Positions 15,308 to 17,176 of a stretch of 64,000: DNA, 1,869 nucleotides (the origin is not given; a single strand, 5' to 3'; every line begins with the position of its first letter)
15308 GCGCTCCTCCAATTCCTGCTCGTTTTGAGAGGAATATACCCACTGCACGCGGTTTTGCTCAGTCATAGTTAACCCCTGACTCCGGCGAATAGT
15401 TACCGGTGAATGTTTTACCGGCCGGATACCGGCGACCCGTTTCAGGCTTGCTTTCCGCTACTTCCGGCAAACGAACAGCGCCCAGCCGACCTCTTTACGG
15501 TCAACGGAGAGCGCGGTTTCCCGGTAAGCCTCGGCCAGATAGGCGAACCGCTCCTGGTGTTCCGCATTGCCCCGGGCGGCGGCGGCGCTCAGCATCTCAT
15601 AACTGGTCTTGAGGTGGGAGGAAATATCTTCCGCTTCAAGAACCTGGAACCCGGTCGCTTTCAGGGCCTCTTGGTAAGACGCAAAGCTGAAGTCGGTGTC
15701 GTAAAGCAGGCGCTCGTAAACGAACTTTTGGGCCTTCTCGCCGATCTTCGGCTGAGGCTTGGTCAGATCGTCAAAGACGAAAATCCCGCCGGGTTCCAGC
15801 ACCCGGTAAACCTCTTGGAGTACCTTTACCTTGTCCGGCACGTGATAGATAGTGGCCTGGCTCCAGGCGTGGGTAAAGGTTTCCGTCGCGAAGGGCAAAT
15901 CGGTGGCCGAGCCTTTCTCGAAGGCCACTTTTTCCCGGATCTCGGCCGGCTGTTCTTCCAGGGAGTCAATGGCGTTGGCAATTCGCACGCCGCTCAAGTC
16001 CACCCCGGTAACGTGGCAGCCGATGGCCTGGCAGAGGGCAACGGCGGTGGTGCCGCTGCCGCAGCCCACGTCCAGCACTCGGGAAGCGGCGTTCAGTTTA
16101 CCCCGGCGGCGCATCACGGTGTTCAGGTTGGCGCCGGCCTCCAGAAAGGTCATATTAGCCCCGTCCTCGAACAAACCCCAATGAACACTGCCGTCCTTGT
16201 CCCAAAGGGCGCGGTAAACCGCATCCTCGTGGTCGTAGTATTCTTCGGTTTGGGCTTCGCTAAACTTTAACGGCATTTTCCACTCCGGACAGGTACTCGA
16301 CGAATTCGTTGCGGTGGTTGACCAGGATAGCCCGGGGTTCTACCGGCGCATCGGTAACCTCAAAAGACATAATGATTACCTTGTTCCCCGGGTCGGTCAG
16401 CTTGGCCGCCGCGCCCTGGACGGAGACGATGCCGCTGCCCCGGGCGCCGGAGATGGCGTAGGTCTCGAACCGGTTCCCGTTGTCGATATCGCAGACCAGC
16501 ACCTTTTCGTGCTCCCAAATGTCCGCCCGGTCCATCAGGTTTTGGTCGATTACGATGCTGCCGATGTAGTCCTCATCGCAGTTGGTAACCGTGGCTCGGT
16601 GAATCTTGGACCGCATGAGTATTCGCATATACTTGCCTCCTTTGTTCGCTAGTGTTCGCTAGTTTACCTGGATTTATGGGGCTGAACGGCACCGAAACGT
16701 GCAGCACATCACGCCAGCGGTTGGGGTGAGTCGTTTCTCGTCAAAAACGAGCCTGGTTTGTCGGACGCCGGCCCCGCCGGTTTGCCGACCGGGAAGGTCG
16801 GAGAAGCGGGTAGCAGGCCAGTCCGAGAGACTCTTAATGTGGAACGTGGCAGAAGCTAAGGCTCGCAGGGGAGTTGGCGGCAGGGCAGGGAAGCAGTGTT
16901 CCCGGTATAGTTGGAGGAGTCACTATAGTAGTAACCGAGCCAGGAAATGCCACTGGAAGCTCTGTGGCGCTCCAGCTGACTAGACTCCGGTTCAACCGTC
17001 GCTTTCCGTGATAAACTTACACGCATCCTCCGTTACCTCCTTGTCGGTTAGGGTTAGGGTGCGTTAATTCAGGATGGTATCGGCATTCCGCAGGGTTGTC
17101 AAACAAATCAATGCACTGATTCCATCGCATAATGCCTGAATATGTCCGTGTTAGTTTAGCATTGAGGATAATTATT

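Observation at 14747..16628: panD overlapping an SDMT-type N-methyltransferase plus a second methyltransferase: possible beta-alanine betaine pathway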

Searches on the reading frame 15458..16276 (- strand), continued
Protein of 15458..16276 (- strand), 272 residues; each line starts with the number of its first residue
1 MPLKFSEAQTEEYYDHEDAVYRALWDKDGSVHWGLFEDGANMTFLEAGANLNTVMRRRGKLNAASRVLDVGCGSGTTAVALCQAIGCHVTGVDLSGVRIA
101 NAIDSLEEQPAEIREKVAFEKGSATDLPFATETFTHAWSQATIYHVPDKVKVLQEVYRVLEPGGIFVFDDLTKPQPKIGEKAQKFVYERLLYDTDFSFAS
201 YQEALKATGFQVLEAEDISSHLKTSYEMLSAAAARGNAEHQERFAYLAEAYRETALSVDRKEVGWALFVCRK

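Call 37: fold_search(model_id=the predicted structure, library=pdb)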
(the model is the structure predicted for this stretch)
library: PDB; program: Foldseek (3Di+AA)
matches with E <= 10: 1954; with E <= 0.001: 1408
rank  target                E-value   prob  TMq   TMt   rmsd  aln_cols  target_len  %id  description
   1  6uv6_C                3.3e-23  1.00  0.82  0.85   2.7       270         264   27  AtmM with bound rebeccamycin analogue (released 2020-11-25)
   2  6uv6_A                4.8e-23  1.00  0.82  0.84   2.8       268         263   27  AtmM with bound rebeccamycin analogue (released 2020-11-25)
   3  6uvq_A                3.6e-22  1.00  0.76  0.80   3.1       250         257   26  Crystal structure of Apo AtmM (released 2020-11-25)
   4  4pne_A                5.2e-21  1.00  0.77  0.77   4.4       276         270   23  Crystal Structure of the [4+2]-Cyclase SpnF (released 2015-02-18)
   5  4pne_B                5.6e-21  1.00  0.77  0.77   4.3       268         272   23  Crystal Structure of the [4+2]-Cyclase SpnF (released 2015-02-18)
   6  3bus_A                7.1e-21  1.00  0.79  0.85   2.5       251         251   27  Crystal Structure of RebM (released 2008-03-25)
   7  8zc7_B                1.2e-20  1.00  0.75  0.76   3.9       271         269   30  Crystallographic analysis of MitM, which catalyzes the post-mitosane modification in mitomycin biosynthesis (released 2024-11-27)
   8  8zc8_A                1.4e-20  1.00  0.76  0.76   4.1       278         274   29  The structure of MitM and mitomycin A with SAH in mitomycin (released 2024-11-27)
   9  8zc7_A                1.5e-20  1.00  0.76  0.78   4.0       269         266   29  Crystallographic analysis of MitM, which catalyzes the post-mitosane modification in mitomycin biosynthesis (released 2024-11-27)
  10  8zc8_B                1.6e-20  1.00  0.82  0.80   3.5       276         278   30  The structure of MitM and mitomycin A with SAH in mitomycin (released 2024-11-27)
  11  5gm1_E                2.1e-20  1.00  0.72  0.70  13.7       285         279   24  Crystal structure of methyltransferase TleD complexed with SAH (released 2016-09-28)
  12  5gm1_B                2.3e-20  1.00  0.69  0.67  14.1       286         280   24  Crystal structure of methyltransferase TleD complexed with SAH (released 2016-09-28)
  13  5gm1_A                6.0e-20  1.00  0.68  0.66  14.2       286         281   24  Crystal structure of methyltransferase TleD complexed with SAH (released 2016-09-28)
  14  3bus_B                8.1e-20  1.00  0.72  0.80   2.6       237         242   26  Crystal Structure of RebM (released 2008-03-25)
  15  5gm2_N                8.1e-20  1.00  0.72  0.72  13.7       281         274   24  Crystal structure of methyltransferase TleD complexed with SAH and teleocidin A1 (released 2016-09-28)
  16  2o57_A                8.6e-20  1.00  0.83  0.80   3.3       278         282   22  Crystal Structure of a putative sarcosine dimethylglycine methyltransferase from Galdieria sulphuraria (released 2006-12-19)
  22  2o57_B                4.3e-19  1.00  0.81  0.81   3.0       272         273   21  Crystal Structure of a putative sarcosine dimethylglycine methyltransferase from Galdieria sulphuraria (released 2006-12-19)
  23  2o57_D                6.1e-19  1.00  0.82  0.84   2.9       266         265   22  Crystal Structure of a putative sarcosine dimethylglycine methyltransferase from Galdieria sulphuraria (released 2006-12-19)
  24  2o57_C                8.2e-19  1.00  0.82  0.82   3.1       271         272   22  Crystal Structure of a putative sarcosine dimethylglycine methyltransferase from Galdieria sulphuraria (released 2006-12-19)
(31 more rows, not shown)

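Call 39: find_related_loci(query=P0120, collection=genome_contigs, flank=4000)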
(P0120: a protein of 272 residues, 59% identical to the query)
Query P0120 (272 aa) in genome_contigs; peptide patterns used: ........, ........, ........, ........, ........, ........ (x = any residue, [..] = any of these).
73 stretches matched a pattern; 26 encode a relative of the query (tblastn E <= 1e-3); 26 distinct loci.
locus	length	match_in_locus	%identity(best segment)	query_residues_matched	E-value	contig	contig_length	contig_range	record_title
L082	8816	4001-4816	100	1-272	0e+0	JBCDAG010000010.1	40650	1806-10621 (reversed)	MAG: Cyanobacteria bacterium P01_F01_bin.53 k141_3371784_length_40650_cov_10.4455, whole genome shotgun sequence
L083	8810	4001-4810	71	3-271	2e-134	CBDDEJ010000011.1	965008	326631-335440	MAG: Dehalococcoidia bacterium isolate 49c8d7ff-4838-46bf-a9ef-c42a27772ead genome assembly, contig: contig_11, whole ge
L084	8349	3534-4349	68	1-271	3e-129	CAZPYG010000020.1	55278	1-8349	MAG TPA_asm: uncultured bacterium isolate SRP332253_co2_75 genome assembly, contig: NODE_471_length_55278_cov_7.512232,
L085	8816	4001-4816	67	1-271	2e-126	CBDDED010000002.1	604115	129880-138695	MAG: Dehalococcoidia bacterium isolate 16f7b922-908d-404a-805e-abae4c84c213 genome assembly, contig: contig_2, whole gen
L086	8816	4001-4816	65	1-271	3e-124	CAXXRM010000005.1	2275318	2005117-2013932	MAG: Dehalococcoidia bacterium isolate 5e124f62-d7b0-4653-a383-4a8a36dfad8c genome assembly, contig: contig_5, whole gen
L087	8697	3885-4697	56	2-271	2e-102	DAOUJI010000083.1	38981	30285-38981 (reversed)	MAG TPA_asm: Dehalococcoidia bacterium isolate S32_258 k113_2147187, whole genome shotgun sequence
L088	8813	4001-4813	56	2-271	3e-102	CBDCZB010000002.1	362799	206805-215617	MAG: Dehalococcoidia bacterium isolate ba092683-2743-4c74-9192-48684eccfa31 genome assembly, contig: contig_2, whole gen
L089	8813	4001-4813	55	2-271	7e-101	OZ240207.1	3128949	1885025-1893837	MAG: Dehalococcoidia bacterium isolate 3f106f04-5a50-46dd-94d3-5b382f65daaf genome assembly, chromosome: 1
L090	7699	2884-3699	56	1-271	3e-100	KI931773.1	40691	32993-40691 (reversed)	MAG: Candidatus Entotheonella sp. TSY1 genomic scaffold TSY1_scaffold00044, whole genome shotgun sequence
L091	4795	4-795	56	9-271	3e-98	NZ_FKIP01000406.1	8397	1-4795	Candidatus Entotheonella palauensis isolate egemina21, whole genome shotgun sequence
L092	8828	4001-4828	55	4-271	9e-97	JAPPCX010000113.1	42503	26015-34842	MAG: Chloroflexota bacterium isolate IRC4_bin_11 NODE_803_length_42503_cov_12.0138, whole genome shotgun sequence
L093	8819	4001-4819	44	2-272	5e-76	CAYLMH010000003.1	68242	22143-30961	MAG TPA_asm: uncultured Methanosarcinales archaeon isolate binchicken_co125_1075 genome assembly, contig: NODE_855_lengt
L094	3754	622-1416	29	7-271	6e-30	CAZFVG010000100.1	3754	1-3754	MAG TPA_asm: uncultured Methanosarcinales archaeon isolate binchicken_co54_27 genome assembly, contig: NODE_49410_length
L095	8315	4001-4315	39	59-164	8e-16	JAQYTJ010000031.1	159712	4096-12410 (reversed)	MAG: Bacteroidales bacterium isolate SUG2176 k141_197937, whole genome shotgun sequence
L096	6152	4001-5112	38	59-171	2e-15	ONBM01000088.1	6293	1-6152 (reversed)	uncultured Bacteroidales bacterium isolate RUG142 genome assembly, contig: scaffold_10849, whole genome shotgun sequence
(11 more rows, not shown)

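Call 70: find_homologous_proteins(query=P0062, max_evalue=1e-60)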
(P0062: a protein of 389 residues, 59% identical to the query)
Query P0062 (389 aa): 784 proteins with E <= 1e-60 among 6430 candidates; the best 120 are listed.
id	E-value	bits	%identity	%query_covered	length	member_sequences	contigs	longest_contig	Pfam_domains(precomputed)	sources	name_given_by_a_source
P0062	7.3e-263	889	100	100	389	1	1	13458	PF13847.13,PF13489.13,PF02353.27,PF13649.13,PF01209.25,PF08241.19,PF02261.23,PF08242.19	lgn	-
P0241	1.6e-221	753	84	100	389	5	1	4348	PF13847.13,PF13489.13,PF02353.27,PF13649.13,PF01209.25,PF08241.19,PF02261.23,PF08242.19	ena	-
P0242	6.5e-173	593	69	100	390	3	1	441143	PF13847.13,PF13489.13,PF08003.18,PF02353.27,PF13649.13,PF01209.25,PF08241.19,PF02261.23,PF08242.19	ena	-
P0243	1.2e-160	553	62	100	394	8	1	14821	PF13847.13,PF13489.13,PF02353.27,PF13649.13,PF01209.25,PF08241.19,PF02261.23,PF08242.19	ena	-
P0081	3.4e-159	548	87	69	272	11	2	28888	PF13847.13,PF13489.13,PF02353.27,PF05175.21,PF13649.13,PF01209.25,PF08241.19,PF08242.19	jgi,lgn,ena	-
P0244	1.2e-155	536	87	69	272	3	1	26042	PF13847.13,PF13489.13,PF02353.27,PF13649.13,PF01209.25,PF08241.19,PF08242.19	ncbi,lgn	-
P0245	6.5e-155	534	87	69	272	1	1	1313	PF13847.13,PF13489.13,PF02353.27,PF13649.13,PF01209.25,PF08241.19,PF08242.19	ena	-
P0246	1.7e-154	533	86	69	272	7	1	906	PF13847.13,PF13489.13,PF02353.27,PF13649.13,PF01209.25,PF08241.19,PF08242.19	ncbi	-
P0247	1.7e-154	533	86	69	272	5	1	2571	PF13847.13,PF13489.13,PF02353.27,PF13649.13,PF01209.25,PF08241.19,PF08242.19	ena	-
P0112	9.5e-154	530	84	69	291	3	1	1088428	PF13847.13,PF13489.13,PF02353.27,PF05175.21,PF13649.13,PF01209.25,PF08241.19,PF08242.19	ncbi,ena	-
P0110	5.0e-152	525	84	69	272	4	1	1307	PF13847.13,PF13489.13,PF02353.27,PF13649.13,PF01209.25,PF08241.19,PF08242.19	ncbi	-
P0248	5.1e-151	521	84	69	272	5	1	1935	PF13847.13,PF13489.13,PF02353.27,PF05175.21,PF13649.13,PF01209.25,PF08241.19,PF08242.19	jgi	jgi:ubiquinone/menaquinone biosynthesis C-methylase UbiE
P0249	1.4e-150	520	84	69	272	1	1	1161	PF13847.13,PF13489.13,PF02353.27,PF13649.13,PF01209.25,PF08241.19,PF08242.19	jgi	jgi:ubiquinone/menaquinone biosynthesis C-methylase UbiE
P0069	1.4e-150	520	82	69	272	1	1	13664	PF13847.13,PF13489.13,PF02353.27,PF13649.13,PF01209.25,PF08241.19,PF08242.19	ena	-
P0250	2.9e-150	519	83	69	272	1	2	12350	PF13847.13,PF13489.13,PF02353.27,PF13649.13,PF01209.25,PF08241.19,PF08242.19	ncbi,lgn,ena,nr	ncbi:MAG: methyltransferase domain-containing protein [Chloroflexi bacterium]|nr:methyltransferase d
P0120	3.0e-125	436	71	70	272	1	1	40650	PF13847.13,PF13489.13,PF02353.27,PF13649.13,PF01209.25,PF08241.19,PF08242.19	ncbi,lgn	ncbi:MAG: methyltransferase domain-containing protein [Cyanobacteria bacterium P01_F01_bin.53]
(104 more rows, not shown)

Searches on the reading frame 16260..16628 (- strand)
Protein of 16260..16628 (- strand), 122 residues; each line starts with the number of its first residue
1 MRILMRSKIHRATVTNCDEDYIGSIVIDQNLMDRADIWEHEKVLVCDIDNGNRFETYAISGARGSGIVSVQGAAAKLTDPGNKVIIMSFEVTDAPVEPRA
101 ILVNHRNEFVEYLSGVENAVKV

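Call 3: search_protein_families(library=pfam, proteins=[window:16260-16628:-])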
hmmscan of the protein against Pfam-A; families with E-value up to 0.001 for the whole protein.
window:16260-16628:- (122 aa): 1 family
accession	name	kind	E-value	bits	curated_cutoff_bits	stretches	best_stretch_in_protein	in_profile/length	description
PF02261.22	Asp_decarbox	-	2.2e-38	131.1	25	1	2-109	3-114/115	Aspartate decarboxylase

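Call 4: search_protein_families(library=ncbifam, proteins=[window:16260-16628:-])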
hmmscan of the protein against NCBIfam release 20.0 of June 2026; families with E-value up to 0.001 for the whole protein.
window:16260-16628:- (122 aa): 1 family
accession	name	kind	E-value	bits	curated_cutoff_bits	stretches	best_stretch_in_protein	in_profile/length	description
TIGR00223.1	panD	equivalog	2.1e-33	114.9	106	1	2-113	3-118/126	aspartate 1-decarboxylase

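Call 26: search_solved_structures(query=window:16260-16628:-, max_evalue=0.00001, show_alignments=3)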
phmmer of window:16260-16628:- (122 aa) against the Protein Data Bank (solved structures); distinct sequences matched with E-value up to 0.00001: 25.
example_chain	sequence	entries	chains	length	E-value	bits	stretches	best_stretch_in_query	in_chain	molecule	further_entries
2c45_A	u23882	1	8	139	5.8e-29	103.8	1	1-108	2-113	Aspartate 1-decarboxylase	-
1ppy_A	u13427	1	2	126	1.9e-20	76.4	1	2-92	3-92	Aspartate 1-decarboxylase precursor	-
1pqe_A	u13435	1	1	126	5e-20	75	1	2-92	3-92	Aspartate 1-decarboxylase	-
1pqh_A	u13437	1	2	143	7.2e-20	74.5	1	2-92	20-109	Aspartate 1-decarboxylase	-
4cs0_A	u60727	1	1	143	7.2e-20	74.5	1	2-92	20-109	ASPARTATE 1-DECARBOXYLASE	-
4azd_A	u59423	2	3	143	1.4e-19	73.6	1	2-92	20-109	ASPARTATE 1-DECARBOXYLASE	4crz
1pqf_A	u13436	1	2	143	1.9e-19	73.1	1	2-92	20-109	Aspartate 1-decarboxylase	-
1pyq_A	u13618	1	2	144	6.8e-19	71.4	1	2-92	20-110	Aspartate 1-decarboxylase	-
1pt0_A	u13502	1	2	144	7e-19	71.3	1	2-92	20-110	Aspartate 1-decarboxylase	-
1pt1_A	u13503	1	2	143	7.1e-19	71.3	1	2-92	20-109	Aspartate 1-decarboxylase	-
6oyy_B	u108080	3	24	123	9.5e-19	70.9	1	25-108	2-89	Aspartate 1-decarboxylase alpha chain | Aspartate 1 decarboxylase alpha chain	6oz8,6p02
6p1y_B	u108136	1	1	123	9.7e-19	70.9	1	25-108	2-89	Aspartate 1-decarboxylase alpha chain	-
3oug_A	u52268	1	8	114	7e-18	68.1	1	4-95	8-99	Aspartate 1-decarboxylase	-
1vc3_B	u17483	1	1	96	1e-17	67.6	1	25-113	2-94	L-Aspartate-alpha-Decarboxylase heavy chain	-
2eeo_B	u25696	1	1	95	1.4e-17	67.1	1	25-113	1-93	Aspartate 1-decarboxylase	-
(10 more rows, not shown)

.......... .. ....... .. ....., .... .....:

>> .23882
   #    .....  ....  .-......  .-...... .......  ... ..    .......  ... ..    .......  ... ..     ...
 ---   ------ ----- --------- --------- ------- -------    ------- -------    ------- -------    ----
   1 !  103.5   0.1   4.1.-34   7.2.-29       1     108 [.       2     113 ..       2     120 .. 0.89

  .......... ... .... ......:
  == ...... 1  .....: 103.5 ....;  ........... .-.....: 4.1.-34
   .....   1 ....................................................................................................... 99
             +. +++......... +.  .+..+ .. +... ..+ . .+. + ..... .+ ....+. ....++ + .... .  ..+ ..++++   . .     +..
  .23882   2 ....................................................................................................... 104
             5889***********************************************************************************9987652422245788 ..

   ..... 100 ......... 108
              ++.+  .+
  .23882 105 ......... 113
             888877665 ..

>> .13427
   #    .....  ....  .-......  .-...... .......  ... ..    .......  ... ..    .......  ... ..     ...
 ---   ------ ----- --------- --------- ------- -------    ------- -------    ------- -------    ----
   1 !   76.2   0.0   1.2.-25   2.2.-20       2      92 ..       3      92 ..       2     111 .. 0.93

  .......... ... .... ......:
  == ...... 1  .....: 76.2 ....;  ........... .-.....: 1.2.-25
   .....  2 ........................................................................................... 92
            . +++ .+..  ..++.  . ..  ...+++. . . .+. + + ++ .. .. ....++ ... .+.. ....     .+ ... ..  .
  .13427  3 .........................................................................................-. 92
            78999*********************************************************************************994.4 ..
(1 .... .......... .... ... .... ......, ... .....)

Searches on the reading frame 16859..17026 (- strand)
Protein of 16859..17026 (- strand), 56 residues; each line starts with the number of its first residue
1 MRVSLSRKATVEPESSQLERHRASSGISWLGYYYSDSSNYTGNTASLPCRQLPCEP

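Call 55: search_protein_families(library=ncbifam, proteins=[window:16859-17026:-], max_evalue=10)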
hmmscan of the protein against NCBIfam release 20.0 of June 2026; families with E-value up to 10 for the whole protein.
seq(56 aa): 0 families

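Call 56: search_protein_families(library=pfam, proteins=[window:16859-17026:-], max_evalue=10)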
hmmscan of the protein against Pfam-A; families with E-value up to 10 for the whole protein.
seq(56 aa): 0 families
